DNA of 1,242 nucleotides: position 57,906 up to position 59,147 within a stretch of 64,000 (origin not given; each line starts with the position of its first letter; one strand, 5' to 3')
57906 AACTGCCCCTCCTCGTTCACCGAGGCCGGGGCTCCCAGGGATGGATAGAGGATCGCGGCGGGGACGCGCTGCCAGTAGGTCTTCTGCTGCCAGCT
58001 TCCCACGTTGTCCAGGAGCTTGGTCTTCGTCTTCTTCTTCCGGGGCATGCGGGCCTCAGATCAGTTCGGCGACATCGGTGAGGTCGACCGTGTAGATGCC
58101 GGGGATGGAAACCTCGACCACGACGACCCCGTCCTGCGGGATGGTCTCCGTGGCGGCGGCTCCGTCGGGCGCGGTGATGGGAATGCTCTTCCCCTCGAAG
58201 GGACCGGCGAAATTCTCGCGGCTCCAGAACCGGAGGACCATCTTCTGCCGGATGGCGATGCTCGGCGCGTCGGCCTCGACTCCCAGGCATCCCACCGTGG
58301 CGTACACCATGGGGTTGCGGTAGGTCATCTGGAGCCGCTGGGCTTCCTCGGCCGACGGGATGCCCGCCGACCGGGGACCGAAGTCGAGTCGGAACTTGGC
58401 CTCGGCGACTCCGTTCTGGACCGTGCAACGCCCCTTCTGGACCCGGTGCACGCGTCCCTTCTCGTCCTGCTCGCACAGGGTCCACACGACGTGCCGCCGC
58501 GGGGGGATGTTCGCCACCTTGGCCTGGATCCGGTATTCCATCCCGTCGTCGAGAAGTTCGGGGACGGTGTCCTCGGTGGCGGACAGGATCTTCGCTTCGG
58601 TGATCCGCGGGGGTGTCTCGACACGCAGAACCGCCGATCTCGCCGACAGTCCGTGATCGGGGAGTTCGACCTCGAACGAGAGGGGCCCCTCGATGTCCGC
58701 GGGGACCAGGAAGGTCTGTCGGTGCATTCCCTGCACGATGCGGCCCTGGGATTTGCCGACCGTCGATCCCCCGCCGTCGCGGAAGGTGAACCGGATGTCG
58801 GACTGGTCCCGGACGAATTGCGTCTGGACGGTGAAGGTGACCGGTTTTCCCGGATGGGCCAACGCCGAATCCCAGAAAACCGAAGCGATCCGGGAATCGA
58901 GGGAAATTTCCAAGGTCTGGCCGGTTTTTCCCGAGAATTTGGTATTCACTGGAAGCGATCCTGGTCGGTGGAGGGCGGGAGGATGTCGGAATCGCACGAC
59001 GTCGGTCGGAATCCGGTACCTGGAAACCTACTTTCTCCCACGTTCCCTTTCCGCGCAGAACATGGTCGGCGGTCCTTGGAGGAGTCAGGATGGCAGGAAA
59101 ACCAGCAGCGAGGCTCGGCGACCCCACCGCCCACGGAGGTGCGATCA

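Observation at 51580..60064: Contractile-injection cargo-like module: two tandem DUF2169 genes, pentapeptide-repeat lipoprotein, 995-aa metallophosphoesterase and a PAAR protein, with no sheath/tube/baseplate genes in view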

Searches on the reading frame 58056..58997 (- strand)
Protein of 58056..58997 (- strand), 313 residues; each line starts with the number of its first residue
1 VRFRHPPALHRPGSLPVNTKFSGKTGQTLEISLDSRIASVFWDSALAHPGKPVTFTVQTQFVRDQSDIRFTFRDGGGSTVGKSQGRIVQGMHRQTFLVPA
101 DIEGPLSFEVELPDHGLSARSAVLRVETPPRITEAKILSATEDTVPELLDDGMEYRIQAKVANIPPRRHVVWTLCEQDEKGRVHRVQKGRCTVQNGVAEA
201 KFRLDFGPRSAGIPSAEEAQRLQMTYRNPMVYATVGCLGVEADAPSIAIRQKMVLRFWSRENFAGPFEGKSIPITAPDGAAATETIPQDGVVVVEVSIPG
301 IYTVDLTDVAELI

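Call 7: search_protein_families(library=pfam, proteins=[window:58056-58997:-], max_evalue=0.01)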
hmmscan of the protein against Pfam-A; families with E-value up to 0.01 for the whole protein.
window:58056-58997:- (313 aa): 0 families

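Call 33: search_solved_structures(query=window:58059-58997:-, max_evalue=10)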
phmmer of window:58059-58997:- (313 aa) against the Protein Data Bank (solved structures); distinct sequences matched with E-value up to 10: 2.
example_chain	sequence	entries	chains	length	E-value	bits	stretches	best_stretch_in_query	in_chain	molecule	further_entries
1d2p_A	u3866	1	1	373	0.047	16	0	11-72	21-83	COLLAGEN ADHESIN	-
8rc6_A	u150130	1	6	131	0.57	12.5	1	226-303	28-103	BTB domain of CG6765 protein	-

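Call 36: find_homologous_proteins(query=window:58059-58997:-, max_evalue=0.001)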
Query window:58059-58997:- (313 aa): 3 proteins with E <= 0.001 among 2159 candidates.
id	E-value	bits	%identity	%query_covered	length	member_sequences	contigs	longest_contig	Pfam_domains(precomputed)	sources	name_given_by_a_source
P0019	2.4e-194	662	100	95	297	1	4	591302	-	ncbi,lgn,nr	ncbi:MAG: hypothetical protein H6686_08505 [Fibrobacteria bacterium]|nr:hypothetical protein [Fibrob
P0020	2.0e-106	374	57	95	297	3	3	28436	-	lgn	-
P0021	9.8e-79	283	45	95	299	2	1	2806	-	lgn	-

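Call 37: find_encoding_contigs(protein=P0020, flank=10000, max_places=3)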
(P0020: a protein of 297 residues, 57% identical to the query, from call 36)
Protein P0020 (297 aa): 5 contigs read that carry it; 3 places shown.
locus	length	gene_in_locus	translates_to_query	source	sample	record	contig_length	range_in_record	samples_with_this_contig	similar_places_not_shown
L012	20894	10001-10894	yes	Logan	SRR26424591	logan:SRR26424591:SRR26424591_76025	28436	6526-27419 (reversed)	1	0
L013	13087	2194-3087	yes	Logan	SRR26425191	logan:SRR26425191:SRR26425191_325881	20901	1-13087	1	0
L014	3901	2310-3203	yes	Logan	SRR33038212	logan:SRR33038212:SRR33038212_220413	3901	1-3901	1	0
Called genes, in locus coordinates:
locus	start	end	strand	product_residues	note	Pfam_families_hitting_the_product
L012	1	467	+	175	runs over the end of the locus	-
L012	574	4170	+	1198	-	PF09136:Glucodextran_B (faint)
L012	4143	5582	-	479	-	PF00392:GntR, PF13377:Peripla_BP_3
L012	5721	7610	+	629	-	PF00150:Cellulase, PF18998:Flg_new_2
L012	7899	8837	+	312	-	PF00150:Cellulase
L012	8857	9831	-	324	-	PF05488:PAAR_motif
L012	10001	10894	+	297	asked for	-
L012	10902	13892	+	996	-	PF00149:Metallophos (faint)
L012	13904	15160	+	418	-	PF23894:LD_SV2 (weak), PF13576:Pentapeptide_3 (weak), PF13599:Pentapeptide_4 (weak), PF00805:Pentapeptide (faint)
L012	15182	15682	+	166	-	-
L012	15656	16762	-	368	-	PF09937:DUF2169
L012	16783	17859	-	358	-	PF09937:DUF2169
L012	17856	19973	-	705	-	-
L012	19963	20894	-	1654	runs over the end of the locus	-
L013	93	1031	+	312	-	PF00150:Cellulase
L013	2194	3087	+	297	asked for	-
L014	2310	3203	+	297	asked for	-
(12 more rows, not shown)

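Call 39: search_protein_families(library=pfam, proteins=[L012:17856-19973:-, L012:15182-15682:+], max_evalue=1)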
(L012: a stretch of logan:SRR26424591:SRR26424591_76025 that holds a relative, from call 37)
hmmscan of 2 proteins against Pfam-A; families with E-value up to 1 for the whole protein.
L012:17856-19973:- (705 aa): 2 families
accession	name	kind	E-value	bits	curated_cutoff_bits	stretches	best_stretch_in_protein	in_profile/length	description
PF01832.25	Glucosaminidase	-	0.0053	17.8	30.2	1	553-677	2-119/123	Mannosyl-glycoprotein endo-beta-N-acetylglucosaminidase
PF11106.13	YjbE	-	0.017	15.8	27.9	1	183-233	19-66/79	Exopolysaccharide production protein YjbE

L012:15182-15682:+ (166 aa): 0 families

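Call 46: search_protein_families(library=ncbifam, proteins=[window:58059-58997:-, L012:17856-19973:-], max_evalue=0.01)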
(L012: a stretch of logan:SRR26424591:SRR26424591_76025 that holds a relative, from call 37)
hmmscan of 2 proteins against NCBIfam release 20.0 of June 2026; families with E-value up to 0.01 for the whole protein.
window:58059-58997:- (313 aa): 0 families

L012:17856-19973:- (705 aa): 1 family
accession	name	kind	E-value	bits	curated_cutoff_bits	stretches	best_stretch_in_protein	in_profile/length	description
NF052642.1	amidase_SagB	exception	1.1e-28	100.3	425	1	467-678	52-258/282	peptidoglycan release complex glucosaminidase SagB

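Call 58: find_homologous_proteins(query=A3, max_evalue=0.001)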
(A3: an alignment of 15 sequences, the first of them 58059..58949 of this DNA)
Query A3 (15 sequences) (297 aa, profile of the alignment): 354 proteins with E <= 0.001 among 8000 candidates; the best 120 are listed.
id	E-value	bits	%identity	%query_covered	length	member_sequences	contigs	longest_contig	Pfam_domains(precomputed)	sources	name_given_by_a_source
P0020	1.4e-106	374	58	100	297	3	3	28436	-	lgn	-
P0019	7.9e-106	371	100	100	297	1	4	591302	-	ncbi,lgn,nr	ncbi:MAG: hypothetical protein H6686_08505 [Fibrobacteria bacterium]|nr:hypothetical protein [Fibrob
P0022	2.1e-98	347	21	91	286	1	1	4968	-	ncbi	-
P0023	4.1e-96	340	26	74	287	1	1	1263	-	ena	-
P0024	2.0e-95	337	26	74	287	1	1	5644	-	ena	-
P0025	6.2e-95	336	26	74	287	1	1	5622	-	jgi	-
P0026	1.1e-94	335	23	97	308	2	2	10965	-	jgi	-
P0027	1.8e-92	328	23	96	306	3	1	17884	-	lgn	-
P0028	7.9e-92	325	28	97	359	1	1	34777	-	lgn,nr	nr:hypothetical protein [candidate division Zixibacteria bacterium]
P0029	1.4e-91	325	25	99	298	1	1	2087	-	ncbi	-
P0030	6.3e-91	323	23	74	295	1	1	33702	-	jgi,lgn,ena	-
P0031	8.5e-91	322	21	98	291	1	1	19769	-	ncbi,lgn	ncbi:MAG: hypothetical protein ACOYVF_04240 [Candidatus Zixiibacteriota bacterium]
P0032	9.3e-91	322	24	98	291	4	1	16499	-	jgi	-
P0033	5.8e-90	319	22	98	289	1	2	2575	PF17802.8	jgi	jgi:uncharacterized surface anchored protein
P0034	7.6e-90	319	22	98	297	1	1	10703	-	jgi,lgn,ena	-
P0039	4.1e-89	317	27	99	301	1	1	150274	-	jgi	jgi:hypothetical protein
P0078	1.3e-86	308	23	95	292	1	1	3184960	-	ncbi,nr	ncbi:MAG: hypothetical protein JSW34_07170 [Candidatus Zixiibacteriota bacterium]|nr:MAG: hypothetic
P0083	2.6e-86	307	23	89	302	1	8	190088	-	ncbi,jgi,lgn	-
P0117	7.1e-85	303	26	98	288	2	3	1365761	-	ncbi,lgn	-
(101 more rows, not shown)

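Call 59: find_encoding_contigs(protein=P0078, flank=10000, max_places=1)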
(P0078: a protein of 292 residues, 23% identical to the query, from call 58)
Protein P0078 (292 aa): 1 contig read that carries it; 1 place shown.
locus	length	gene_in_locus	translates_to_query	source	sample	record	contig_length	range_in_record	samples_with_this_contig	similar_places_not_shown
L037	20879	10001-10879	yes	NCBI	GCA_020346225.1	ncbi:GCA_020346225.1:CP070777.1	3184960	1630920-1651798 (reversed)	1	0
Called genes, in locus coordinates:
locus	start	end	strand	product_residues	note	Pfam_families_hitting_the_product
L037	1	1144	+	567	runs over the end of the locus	PF00069:Pkinase, PF07714:PK_Tyr_Ser-Thr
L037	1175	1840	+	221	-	-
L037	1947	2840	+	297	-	-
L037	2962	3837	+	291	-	-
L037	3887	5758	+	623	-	PF13860:FlgD_ig, PF18962:Por_Secre_tail (weak)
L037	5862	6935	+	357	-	PF05488:PAAR_motif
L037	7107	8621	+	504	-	PF01471:PG_binding_1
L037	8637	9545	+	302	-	PF13513:HEAT_EZ (faint), PF02985:HEAT (faint), PF13646:HEAT_2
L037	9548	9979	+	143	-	PF08786:DcrB (weak)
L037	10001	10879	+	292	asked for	-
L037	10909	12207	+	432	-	PF13517:FG-GAP_3 (faint)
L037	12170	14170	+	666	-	PF00882:Zn_dep_PLPC (weak)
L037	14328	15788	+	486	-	PF02861:Clp_N, PF13191:AAA_16 (faint), PF05621:TniB (faint), PF23569:NBD_SMAX1 (weak), PF00004:AAA, PF17871:AAA_lid_9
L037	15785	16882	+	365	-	PF07724:AAA_2, PF00004:AAA, PF07728:AAA_5, PF10431:ClpB_D2-small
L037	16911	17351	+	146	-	PF05591:T6SS_VipA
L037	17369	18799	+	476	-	PF17541:TssC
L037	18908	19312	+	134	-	PF17642:TssD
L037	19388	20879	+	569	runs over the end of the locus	PF05954:Phage_GPD, PF04717:Phage_base_V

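Call 60: find_encoding_contigs(protein=P0117, flank=10000, max_places=1)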
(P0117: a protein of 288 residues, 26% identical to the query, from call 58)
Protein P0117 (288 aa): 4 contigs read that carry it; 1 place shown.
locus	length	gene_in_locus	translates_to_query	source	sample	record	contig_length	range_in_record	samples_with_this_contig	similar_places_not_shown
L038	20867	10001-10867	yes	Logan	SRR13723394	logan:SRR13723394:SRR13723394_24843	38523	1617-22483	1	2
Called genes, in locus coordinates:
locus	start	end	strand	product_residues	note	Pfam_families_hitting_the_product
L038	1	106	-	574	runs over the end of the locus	?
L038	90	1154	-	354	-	PF00988:CPSase_sm_chain, PF07722:Peptidase_C26 (faint), PF00117:GATase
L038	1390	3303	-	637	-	PF00009:GTP_EFTU, PF00679:EFG_C, PF21018:BipA_C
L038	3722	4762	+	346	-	PF05488:PAAR_motif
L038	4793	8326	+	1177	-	PF00691:OmpA (weak)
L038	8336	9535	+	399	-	-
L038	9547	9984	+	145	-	PF08786:DcrB (weak)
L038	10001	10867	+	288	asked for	-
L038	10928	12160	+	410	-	-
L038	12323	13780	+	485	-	PF02861:Clp_N, PF05621:TniB (faint), PF13191:AAA_16 (weak), PF23569:NBD_SMAX1 (faint), PF00004:AAA, PF17871:AAA_lid_9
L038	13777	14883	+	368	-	PF07724:AAA_2, PF00004:AAA, PF07728:AAA_5, PF10431:ClpB_D2-small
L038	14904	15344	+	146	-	PF05591:T6SS_VipA (weak)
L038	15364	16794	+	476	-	PF17541:TssC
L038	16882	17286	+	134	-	PF17642:TssD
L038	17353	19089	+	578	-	PF05954:Phage_GPD, PF04717:Phage_base_V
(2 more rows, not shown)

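Call 70: predict_structure(alignment_id=A4)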
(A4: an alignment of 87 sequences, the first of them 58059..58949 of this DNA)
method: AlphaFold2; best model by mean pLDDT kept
length: 297 residues; sequences in the alignment: 87
mean_pLDDT: 90.1   pTM: 0.71
mean pLDDT of the five models: 90.1, 90.2, 89.3, 88.7, 88.5
residues with pLDDT >= 90: 212; 70-90: 65; 50-70: 15; < 50: 5
segments of 3 or more residues with pLDDT < 50: 1-4
pLDDT, mean of each block of 10 residues (from residue 1): 52 80 97 96 96 97 98 98 94 97 97 94 94 94 95 96 86 96 95 69 76 91 95 89 89 93 90 91 81 86
secondary structure, 60 per line:
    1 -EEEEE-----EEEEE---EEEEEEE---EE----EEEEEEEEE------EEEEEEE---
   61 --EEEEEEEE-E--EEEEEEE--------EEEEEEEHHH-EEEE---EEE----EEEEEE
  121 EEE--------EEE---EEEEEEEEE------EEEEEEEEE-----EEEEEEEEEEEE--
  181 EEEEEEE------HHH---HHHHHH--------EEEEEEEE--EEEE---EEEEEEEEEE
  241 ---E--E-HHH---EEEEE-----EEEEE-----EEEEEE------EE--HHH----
elements in order: E2-6 E12-16 E20-26 E36-44 E51-57 E63-70 E75-81 E90-96 E101-104 E108-110 E115-123 E132-134 E138-146 E153-161 E167-178 E181-187 H200-205 E214-221 E224-227 E231-240 E255-259 E265-269 E275-280

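Call 94: fold_search(model_id=the predicted structure, library=pdb)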
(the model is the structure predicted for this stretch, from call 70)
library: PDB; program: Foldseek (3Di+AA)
matches with E <= 10: 1977; with E <= 0.001: 824
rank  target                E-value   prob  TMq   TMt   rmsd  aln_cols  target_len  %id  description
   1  9u61_E                6.7e-12  1.00  0.27  0.06  26.6       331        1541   16  CP/MBL pathways C3 convertase C4b2a and C3 complex (released 2026-01-14)
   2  7b2m_A                1.3e-11  1.00  0.28  0.13  28.2       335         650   15  Cryo-EM structure of complement C4b in complex with nanobody E3 (released 2022-03-02)
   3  5jpm_A                6.3e-11  1.00  0.28  0.14  26.5       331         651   14  Structure of the complex of human complement C4 with MASP-2 rebuilt using iMDFF (released 2016-08-10)
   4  7ad6_B                6.6e-11  1.00  0.28  0.14  26.0       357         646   14  Crystal structure of human complement C5 in complex with the K92 bovine knob domain peptide. (released 2021-03-10)
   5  9fx3_A                2.1e-10  1.00  0.27  0.08  24.8       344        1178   15  Structure of active human CD109 (released 2025-03-19)
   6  5hcc_B                3.1e-10  1.00  0.28  0.14  26.6       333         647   13  Ternary complex of human Complement C5 with Ornithodoros moubata OmCI and Dermacentor andersoni RaCI3. (released 2016-03-30)
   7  8coe_C                3.3e-10  1.00  0.29  0.14  26.1       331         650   14  complement C5 in complex with the LCP0195 nanobody (released 2024-01-03)
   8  7ad7_B                4.1e-10  1.00  0.29  0.14  26.6       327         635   13  Crystal structure of human complement C5 in complex with the K8 bovine knob domain peptide. (released 2021-03-10)
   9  9qk2_F                5.5e-10  1.00  0.29  0.14  26.8       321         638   13  Structure of the Complement classical and lectin pathway C3 convertase in complex with substrate C3 (released 2025-12-24)
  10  8enu_G                5.8e-10  1.00  0.27  0.14  25.4       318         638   14  Structure of the C3bB proconvertase in complex with lufaxin (released 2023-08-09)
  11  6xi3                  5.8e-10  1.00  0.25  0.21  12.6       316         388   12  Crystal structure of tetra-tandem repeat in extending region of large adhesion protein (released 2020-10-14)
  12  8eok_G                6.1e-10  1.00  0.29  0.14  26.3       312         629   15  Structure of the C3bB proconvertase in complex with lufaxin and factor Xa (released 2023-08-30)
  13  8uin_A                6.5e-10  1.00  0.29  0.14  25.8       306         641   13  Structure of the C3bBb-albicin complex (released 2024-05-08)
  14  6ru5_A                7.6e-10  1.00  0.27  0.13  26.1       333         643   15  human complement C3 in complex with the hC3Nb1 nanobody (released 2019-08-21)
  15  8uh2_A                9.8e-10  1.00  0.29  0.14  26.1       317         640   15  Complex of C3b with the inhibitor albicin (released 2024-05-08)
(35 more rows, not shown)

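Call 95: find_encoding_contigs(protein=P0083, flank=10000, max_places=1)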
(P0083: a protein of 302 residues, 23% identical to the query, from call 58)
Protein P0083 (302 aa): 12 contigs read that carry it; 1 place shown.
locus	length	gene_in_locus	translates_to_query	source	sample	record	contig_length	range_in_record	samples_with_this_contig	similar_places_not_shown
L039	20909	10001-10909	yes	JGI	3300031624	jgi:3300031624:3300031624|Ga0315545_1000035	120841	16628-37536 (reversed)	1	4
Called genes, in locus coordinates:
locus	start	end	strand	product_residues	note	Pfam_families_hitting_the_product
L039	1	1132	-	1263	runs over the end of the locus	PF22148:Fervidolysin_NPro-like, PF00082:Peptidase_S8, PF18911:PKD_4, PF00801:PKD, PF00801:PKD, PF18911:PKD_4, PF00801:PKD, PF18911:PKD_4, +7 more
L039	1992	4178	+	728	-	PF12895:ANAPC3 (faint), PF13428:TPR_14 (faint), PF13432:TPR_16 (faint), PF14559:TPR_19 (faint), PF20308:TPR-S (faint), PF13424:TPR_12 (faint), PF23300:HEAT_Nup120 (weak)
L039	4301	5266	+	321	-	PF01073:3Beta_HSD, PF01370:Epimerase, PF02719:Polysacc_synt_2, PF04321:RmlD_sub_bind, PF05368:NmrA, PF13460:NAD_binding_10, PF16363:GDP_Man_Dehyd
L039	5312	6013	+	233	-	PF00483:NTP_transferase, PF12804:NTP_transf_3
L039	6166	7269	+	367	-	PF05488:PAAR_motif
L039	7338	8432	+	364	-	-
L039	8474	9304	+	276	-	PF13646:HEAT_2 (faint)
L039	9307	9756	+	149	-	PF08786:DcrB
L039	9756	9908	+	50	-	-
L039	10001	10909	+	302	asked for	-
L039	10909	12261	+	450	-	-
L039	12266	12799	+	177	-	-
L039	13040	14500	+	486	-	PF02861:Clp_N, PF05621:TniB (faint), PF13191:AAA_16 (faint), PF23569:NBD_SMAX1 (faint), PF00004:AAA, PF17871:AAA_lid_9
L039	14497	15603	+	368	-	PF07724:AAA_2, PF00004:AAA, PF07728:AAA_5, PF10431:ClpB_D2-small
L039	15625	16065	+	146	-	PF05591:T6SS_VipA (weak)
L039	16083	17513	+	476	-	PF17541:TssC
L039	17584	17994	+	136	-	PF17642:TssD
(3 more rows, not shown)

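Call 96: find_encoding_contigs(protein=P0039, flank=10000, max_places=1)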
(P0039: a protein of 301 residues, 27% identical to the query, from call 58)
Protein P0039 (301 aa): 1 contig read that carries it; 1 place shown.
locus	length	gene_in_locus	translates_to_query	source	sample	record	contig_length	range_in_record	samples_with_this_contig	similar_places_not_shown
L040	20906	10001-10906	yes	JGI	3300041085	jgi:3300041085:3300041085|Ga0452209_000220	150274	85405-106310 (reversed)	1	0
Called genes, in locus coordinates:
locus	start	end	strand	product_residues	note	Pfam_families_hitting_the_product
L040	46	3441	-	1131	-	-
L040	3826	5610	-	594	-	PF00069:Pkinase, PF07714:PK_Tyr_Ser-Thr, PF03109:ABC1 (weak)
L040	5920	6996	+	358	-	PF05488:PAAR_motif, PF17210:SdrD_B (faint)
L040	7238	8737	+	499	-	-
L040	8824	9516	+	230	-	-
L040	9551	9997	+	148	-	PF08786:DcrB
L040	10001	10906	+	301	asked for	-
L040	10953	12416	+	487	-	-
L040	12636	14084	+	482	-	PF02861:Clp_N, PF05621:TniB (faint), PF13191:AAA_16 (faint), PF23569:NBD_SMAX1 (weak), PF00004:AAA, PF17871:AAA_lid_9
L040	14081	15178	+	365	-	PF07724:AAA_2, PF00004:AAA, PF07728:AAA_5, PF10431:ClpB_D2-small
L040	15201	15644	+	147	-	PF05591:T6SS_VipA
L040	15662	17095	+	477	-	PF17541:TssC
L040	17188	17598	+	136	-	PF17642:TssD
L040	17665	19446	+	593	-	PF05954:Phage_GPD, PF04717:Phage_base_V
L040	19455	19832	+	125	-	PF04965:GPW_gp25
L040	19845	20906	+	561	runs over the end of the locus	-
